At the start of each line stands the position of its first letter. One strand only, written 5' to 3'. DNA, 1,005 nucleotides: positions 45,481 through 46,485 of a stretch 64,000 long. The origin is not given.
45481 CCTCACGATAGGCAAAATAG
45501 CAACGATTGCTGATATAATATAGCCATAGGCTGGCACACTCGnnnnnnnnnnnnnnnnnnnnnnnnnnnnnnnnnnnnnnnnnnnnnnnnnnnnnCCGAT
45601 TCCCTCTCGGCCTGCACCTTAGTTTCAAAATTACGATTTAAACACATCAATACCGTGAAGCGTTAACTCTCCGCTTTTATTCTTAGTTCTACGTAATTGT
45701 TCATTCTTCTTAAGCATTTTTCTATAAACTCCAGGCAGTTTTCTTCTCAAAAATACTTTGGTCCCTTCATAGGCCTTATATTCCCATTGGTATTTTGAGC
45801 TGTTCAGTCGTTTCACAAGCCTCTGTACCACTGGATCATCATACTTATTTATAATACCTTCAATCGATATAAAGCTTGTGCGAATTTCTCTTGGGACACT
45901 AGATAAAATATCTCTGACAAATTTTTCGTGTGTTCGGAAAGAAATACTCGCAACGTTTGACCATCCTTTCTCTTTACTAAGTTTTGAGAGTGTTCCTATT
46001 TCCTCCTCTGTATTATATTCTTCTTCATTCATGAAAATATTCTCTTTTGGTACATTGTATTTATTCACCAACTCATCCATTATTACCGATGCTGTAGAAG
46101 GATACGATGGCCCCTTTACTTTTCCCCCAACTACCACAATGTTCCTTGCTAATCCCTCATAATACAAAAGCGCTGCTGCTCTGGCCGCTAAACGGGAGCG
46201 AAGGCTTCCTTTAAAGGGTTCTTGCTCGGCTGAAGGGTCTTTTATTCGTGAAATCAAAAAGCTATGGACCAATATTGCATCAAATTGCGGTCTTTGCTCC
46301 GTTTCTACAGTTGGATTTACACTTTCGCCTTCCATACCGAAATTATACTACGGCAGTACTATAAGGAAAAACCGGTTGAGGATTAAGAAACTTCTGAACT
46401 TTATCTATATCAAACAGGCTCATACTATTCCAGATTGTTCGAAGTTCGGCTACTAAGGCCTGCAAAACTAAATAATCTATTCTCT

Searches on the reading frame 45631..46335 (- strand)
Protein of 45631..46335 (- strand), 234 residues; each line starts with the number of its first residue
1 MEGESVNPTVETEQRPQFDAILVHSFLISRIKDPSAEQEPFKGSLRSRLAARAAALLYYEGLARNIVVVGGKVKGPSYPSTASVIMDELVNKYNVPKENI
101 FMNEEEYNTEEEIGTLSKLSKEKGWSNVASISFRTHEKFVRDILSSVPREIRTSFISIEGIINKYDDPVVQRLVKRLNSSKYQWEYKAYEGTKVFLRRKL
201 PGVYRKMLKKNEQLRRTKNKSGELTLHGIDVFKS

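Call 3: search_protein_families(library=pfam, proteins=[window:45631-46335:-], max_evalue=0.01)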
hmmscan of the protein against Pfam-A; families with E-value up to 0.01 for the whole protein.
window:45631-46335:- (234 aa): 1 family
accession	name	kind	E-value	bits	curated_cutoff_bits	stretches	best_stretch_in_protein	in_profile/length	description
PF02698.23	DUF218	-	2.6e-06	27.8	27.6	1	45-124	13-81/133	DUF218 domain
